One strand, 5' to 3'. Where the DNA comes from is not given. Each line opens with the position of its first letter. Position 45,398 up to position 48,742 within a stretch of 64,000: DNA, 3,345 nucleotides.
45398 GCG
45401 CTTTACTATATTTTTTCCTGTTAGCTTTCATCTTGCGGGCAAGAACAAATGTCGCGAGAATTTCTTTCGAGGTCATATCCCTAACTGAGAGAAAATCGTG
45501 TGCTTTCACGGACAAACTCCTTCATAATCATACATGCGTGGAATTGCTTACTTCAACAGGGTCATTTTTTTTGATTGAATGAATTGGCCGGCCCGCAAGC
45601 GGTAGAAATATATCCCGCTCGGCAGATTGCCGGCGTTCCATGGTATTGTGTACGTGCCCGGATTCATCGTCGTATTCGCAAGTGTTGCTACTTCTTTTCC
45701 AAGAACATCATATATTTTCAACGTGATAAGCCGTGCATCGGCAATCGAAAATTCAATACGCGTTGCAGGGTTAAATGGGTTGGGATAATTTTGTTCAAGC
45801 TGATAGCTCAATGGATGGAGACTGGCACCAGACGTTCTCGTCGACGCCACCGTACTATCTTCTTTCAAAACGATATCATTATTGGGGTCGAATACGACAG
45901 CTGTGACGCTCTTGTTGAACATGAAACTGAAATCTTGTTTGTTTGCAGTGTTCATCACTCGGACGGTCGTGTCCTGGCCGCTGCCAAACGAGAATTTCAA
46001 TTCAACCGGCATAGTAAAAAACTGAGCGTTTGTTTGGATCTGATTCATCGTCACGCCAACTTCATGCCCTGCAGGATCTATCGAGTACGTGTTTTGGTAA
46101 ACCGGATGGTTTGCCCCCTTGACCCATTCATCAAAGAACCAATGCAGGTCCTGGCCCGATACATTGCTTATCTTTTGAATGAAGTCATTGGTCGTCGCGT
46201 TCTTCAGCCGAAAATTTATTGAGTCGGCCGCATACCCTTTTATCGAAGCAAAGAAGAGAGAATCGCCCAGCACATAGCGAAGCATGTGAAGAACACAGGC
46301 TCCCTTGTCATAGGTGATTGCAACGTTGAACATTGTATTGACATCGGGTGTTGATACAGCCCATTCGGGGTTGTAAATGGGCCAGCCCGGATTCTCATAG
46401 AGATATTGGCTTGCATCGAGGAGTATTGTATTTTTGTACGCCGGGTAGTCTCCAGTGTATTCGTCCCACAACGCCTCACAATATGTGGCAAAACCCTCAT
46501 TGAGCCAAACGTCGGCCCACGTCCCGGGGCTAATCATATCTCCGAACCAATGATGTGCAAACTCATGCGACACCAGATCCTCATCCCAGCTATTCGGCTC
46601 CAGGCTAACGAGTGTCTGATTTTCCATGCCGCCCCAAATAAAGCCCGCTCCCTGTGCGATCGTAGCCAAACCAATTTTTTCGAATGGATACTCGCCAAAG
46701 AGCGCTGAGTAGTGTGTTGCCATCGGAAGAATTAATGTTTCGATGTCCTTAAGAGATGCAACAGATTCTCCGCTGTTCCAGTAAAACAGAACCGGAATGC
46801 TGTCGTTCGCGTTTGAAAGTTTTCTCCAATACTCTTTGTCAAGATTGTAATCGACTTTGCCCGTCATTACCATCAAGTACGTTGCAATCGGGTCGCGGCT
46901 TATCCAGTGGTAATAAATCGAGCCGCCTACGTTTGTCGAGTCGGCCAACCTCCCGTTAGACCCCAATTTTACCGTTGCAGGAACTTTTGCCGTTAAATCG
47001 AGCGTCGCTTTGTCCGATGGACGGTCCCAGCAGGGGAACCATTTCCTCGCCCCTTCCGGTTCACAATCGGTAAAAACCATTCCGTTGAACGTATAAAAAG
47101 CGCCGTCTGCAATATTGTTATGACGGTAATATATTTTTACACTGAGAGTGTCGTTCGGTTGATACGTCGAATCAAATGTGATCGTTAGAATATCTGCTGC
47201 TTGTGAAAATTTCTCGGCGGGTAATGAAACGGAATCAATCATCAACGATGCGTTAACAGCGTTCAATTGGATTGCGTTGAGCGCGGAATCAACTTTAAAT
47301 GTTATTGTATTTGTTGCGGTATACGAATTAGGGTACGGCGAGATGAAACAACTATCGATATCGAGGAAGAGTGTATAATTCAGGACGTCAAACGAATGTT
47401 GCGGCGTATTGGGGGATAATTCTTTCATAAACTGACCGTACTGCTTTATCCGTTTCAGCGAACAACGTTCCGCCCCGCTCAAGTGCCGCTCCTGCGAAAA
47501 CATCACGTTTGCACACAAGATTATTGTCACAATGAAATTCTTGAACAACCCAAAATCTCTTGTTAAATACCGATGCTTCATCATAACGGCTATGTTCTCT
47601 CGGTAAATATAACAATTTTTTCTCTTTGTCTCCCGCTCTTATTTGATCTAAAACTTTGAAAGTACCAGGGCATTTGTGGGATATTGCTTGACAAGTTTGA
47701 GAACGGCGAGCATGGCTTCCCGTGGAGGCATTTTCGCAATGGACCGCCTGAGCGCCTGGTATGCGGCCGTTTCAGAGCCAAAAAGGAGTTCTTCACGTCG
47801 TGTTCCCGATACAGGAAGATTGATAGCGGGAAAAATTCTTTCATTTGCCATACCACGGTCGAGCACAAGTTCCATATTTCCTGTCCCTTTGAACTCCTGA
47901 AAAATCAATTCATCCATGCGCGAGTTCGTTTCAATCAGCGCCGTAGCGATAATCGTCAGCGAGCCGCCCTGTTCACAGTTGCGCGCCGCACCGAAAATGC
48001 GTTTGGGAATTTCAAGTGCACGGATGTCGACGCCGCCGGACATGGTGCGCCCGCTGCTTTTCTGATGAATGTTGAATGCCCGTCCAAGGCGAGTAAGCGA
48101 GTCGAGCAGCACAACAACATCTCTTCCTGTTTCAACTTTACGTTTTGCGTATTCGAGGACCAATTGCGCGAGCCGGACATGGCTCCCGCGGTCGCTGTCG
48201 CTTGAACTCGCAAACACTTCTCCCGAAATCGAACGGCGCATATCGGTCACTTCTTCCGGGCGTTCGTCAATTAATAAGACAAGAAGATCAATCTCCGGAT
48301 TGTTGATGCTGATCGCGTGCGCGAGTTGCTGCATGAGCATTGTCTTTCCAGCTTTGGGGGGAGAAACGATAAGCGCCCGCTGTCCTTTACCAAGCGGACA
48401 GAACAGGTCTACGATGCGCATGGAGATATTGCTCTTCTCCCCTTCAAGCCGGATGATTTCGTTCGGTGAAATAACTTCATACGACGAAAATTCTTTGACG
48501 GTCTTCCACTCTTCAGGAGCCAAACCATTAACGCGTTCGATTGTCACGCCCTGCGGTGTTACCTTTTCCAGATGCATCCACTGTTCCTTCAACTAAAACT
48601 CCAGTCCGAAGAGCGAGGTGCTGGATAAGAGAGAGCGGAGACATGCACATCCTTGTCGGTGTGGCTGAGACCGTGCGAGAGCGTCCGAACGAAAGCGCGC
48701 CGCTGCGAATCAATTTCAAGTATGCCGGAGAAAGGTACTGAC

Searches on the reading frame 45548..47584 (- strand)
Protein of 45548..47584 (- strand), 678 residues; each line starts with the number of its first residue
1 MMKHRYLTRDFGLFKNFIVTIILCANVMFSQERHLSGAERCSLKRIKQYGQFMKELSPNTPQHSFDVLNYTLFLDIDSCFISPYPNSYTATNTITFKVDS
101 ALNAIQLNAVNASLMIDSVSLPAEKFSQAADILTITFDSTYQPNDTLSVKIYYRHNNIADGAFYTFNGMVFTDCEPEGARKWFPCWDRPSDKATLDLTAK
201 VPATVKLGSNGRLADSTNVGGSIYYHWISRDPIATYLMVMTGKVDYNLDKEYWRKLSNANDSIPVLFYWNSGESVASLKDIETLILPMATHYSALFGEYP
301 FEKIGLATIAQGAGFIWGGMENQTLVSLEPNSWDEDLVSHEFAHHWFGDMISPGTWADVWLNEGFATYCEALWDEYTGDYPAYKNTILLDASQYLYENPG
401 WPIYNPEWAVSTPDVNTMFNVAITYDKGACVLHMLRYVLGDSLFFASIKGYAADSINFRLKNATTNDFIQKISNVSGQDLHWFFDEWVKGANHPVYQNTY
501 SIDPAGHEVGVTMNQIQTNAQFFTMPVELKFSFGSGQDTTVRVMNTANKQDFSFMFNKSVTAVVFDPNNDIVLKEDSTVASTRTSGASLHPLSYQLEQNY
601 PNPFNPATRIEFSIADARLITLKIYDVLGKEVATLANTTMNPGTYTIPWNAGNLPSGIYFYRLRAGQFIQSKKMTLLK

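Call 57: search_protein_families(library=pfam, proteins=[window:45548-47584:-], max_evalue=0.00001)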
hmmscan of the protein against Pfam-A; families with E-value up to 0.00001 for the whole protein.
window:45548-47584:- (678 aa): 3 families
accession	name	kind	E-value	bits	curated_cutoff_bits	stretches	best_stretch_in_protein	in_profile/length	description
PF01433.26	Peptidase_M1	-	4.5e-32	111.9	27.7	1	296-487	18-218/218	Peptidase family M1 domain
PF17900.6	Peptidase_M1_N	-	3.6e-20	73.3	25.8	1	69-237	4-186/186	Peptidase M1 N-terminal domain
PF18962.6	Por_Secre_tail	-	2.5e-10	41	27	1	600-674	2-73/75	Secretion system C-terminal sorting domain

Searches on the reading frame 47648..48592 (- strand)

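Call 57: search_protein_families(library=pfam, proteins=[window:47648-48592:-], max_evalue=0.00001)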
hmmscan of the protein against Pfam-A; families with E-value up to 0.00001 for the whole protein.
window:47648-48592:- (314 aa): 1 family
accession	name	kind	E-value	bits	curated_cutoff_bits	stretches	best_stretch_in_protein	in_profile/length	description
PF00006.31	ATP-synt_ab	-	1.3e-20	74.4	29.5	1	58-262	2-211/213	ATP synthase alpha/beta family, nucleotide-binding domain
